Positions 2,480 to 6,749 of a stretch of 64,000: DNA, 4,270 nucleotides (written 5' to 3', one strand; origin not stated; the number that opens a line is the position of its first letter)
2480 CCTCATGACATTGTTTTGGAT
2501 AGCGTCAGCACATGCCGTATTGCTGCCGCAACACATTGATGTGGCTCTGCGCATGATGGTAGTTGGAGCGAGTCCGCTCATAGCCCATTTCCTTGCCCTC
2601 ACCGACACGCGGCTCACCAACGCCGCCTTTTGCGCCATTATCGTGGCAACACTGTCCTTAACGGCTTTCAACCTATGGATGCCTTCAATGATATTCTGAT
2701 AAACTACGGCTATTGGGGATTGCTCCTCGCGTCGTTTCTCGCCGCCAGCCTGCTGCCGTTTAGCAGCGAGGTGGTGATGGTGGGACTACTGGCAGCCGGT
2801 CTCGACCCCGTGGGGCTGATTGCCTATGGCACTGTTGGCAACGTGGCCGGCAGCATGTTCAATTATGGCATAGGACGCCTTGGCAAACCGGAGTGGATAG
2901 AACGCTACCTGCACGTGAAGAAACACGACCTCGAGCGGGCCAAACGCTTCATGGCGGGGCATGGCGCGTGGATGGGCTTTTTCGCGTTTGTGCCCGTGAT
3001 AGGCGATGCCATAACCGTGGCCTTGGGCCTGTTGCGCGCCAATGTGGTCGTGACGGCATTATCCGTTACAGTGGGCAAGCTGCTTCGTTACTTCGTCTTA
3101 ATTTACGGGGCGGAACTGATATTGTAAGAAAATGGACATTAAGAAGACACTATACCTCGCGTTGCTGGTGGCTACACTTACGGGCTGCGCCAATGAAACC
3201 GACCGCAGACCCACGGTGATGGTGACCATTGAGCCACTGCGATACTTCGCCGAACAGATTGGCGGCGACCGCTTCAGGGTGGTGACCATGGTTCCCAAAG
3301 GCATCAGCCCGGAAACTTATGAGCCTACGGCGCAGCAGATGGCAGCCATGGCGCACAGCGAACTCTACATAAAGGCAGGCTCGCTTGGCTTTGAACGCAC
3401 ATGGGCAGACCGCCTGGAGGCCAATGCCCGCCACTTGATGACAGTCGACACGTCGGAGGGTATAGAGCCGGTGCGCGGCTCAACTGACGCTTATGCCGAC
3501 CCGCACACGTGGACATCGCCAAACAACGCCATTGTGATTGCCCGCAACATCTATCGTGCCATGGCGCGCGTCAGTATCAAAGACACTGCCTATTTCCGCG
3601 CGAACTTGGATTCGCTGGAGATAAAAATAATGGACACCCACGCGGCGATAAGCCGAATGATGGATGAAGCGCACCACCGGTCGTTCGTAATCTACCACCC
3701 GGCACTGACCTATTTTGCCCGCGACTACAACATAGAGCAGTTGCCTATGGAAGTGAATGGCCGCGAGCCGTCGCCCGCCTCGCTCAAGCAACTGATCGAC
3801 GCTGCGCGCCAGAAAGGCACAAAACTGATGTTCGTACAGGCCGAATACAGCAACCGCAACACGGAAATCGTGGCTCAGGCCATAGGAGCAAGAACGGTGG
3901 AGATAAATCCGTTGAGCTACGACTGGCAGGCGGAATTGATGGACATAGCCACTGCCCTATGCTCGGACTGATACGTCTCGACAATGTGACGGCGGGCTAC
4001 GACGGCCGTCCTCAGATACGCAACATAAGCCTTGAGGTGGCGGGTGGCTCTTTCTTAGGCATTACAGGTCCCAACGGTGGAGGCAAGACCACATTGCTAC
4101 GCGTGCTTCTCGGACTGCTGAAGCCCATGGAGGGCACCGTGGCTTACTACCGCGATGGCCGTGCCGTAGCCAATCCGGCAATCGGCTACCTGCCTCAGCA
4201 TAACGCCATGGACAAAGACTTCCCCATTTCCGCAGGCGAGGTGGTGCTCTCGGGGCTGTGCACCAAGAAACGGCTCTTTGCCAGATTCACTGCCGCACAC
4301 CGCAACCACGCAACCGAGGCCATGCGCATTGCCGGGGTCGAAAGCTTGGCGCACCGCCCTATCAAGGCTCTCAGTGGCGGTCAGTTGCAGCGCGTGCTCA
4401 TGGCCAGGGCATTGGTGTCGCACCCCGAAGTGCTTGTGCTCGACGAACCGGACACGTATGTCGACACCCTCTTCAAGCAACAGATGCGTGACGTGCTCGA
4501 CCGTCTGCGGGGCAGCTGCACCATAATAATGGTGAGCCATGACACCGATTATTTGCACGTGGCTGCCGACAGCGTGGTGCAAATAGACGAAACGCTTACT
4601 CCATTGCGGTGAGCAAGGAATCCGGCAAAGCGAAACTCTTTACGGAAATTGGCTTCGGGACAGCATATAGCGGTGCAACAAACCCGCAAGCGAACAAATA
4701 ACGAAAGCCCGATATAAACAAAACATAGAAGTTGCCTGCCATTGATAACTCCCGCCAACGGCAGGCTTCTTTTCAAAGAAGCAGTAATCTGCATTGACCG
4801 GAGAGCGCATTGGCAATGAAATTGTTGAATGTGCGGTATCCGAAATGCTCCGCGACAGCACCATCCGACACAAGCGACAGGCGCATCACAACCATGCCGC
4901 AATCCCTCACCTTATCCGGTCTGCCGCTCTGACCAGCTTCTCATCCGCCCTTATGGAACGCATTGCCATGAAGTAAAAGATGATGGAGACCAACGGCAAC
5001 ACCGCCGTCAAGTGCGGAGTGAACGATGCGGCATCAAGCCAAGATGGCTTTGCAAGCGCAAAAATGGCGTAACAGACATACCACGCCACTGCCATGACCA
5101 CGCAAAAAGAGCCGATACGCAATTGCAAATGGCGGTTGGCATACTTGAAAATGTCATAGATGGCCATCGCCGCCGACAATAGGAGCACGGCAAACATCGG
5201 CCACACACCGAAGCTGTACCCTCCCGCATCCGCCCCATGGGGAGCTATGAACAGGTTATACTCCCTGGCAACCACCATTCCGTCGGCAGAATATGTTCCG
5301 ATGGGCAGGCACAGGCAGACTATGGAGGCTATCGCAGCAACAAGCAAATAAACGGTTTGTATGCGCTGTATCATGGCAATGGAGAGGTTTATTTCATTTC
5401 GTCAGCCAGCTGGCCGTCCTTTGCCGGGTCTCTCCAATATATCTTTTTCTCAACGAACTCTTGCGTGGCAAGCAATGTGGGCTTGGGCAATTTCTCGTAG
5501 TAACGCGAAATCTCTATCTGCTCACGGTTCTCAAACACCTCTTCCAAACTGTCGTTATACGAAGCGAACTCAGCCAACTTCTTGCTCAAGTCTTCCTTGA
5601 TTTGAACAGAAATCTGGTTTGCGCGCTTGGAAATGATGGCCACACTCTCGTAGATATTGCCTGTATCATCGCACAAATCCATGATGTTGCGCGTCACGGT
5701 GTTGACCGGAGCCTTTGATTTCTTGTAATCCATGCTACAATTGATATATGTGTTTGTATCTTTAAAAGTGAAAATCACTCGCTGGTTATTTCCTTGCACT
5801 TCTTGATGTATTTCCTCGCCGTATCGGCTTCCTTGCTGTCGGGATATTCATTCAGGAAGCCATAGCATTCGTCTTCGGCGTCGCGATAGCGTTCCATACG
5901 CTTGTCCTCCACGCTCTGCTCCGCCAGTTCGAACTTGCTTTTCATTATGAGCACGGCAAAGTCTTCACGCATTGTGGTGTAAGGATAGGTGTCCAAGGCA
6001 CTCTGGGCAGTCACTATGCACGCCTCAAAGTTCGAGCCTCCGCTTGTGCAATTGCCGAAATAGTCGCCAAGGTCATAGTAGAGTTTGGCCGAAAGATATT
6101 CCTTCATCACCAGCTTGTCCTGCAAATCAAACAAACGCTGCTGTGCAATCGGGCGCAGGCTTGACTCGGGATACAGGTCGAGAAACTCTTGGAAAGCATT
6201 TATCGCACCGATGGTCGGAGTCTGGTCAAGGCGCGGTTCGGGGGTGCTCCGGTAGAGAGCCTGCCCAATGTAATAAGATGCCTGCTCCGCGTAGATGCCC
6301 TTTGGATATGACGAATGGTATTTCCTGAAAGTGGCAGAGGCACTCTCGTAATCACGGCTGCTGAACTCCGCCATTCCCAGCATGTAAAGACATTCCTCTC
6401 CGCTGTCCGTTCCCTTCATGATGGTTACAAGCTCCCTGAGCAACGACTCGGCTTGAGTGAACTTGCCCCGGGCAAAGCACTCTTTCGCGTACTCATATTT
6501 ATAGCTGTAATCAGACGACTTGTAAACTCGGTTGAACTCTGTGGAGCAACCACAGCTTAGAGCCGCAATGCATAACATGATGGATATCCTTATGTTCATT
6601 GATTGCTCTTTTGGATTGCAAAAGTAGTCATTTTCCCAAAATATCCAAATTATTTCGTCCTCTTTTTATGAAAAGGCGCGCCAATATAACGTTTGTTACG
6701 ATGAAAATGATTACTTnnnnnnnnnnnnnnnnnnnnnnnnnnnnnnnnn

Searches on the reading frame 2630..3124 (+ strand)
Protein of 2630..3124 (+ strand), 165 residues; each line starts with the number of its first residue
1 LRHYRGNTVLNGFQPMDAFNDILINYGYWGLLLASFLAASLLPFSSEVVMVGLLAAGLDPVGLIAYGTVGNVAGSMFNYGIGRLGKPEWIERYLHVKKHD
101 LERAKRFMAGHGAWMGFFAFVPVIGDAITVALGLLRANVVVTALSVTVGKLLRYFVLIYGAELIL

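Call 96: search_protein_families(library=pfam, proteins=[window:2630-3124:+], max_evalue=0.00001)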
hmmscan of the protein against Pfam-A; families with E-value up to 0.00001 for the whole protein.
window:2630-3124:+ (165 aa): 1 family
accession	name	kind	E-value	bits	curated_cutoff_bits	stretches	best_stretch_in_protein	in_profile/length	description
PF09335.16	VTT_dom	-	8.8e-11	42.8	33.9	1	48-159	7-119/123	VTT domain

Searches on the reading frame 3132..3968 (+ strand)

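Call 45: search_protein_families(library=pfam, proteins=[window:3132-3968:+], max_evalue=0.00001)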
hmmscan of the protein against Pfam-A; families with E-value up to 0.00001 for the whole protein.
window:3132-3968:+ (279 aa): 1 family
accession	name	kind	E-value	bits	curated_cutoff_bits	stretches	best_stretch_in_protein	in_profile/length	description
PF01297.22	ZnuA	-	4.9e-55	187.3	29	1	29-262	1-240/263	Zinc-uptake complex component A periplasmic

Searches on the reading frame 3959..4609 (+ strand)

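Call 45: search_protein_families(library=pfam, proteins=[window:3959-4609:+], max_evalue=0.00001)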
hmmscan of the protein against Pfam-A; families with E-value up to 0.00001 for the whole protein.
window:3959-4609:+ (217 aa): 2 families
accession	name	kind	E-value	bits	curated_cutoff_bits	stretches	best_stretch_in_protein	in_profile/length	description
PF00005.33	ABC_tran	-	2.8e-26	93.2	25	1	21-164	2-135/137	ABC transporter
PF13304.12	AAA_21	-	2.8e-08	34.6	27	0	33-54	2-23/304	AAA domain, putative AbiEii toxin, Type IV TA system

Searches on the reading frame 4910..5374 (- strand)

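Call 45: search_protein_families(library=pfam, proteins=[window:4910-5374:-], max_evalue=0.00001)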
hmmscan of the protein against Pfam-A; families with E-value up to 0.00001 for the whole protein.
window:4910-5374:- (155 aa): 1 family
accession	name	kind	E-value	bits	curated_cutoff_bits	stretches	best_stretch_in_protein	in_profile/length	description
PF14126.11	DUF4293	-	7.1e-44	150.2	27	1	2-154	1-153/153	Domain of unknown function (DUF4293)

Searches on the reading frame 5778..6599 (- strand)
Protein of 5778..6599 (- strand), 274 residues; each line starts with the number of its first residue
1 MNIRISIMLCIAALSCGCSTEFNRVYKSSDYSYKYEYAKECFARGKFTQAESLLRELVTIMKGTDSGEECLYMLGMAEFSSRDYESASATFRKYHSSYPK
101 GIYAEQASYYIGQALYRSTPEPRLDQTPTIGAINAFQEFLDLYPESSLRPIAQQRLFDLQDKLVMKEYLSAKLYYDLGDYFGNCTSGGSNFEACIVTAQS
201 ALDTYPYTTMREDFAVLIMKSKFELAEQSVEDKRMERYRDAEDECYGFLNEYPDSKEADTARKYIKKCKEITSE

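Call 45: search_protein_families(library=pfam, proteins=[window:5778-6599:-], max_evalue=0.00001)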
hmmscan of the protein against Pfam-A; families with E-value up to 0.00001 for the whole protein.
window:5778-6599:- (274 aa): 3 families
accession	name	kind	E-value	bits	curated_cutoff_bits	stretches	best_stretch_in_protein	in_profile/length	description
PF13525.12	YfiO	-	1.1e-15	58.4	25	1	34-180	8-157/203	Outer membrane lipoprotein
PF13174.12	TPR_6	-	1.4e-07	32.1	26.3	0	69-100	1-32/33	Tetratricopeptide repeat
PF13428.12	TPR_14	-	4.9e-06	27.2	23.5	0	69-100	2-33/44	Tetratricopeptide repeat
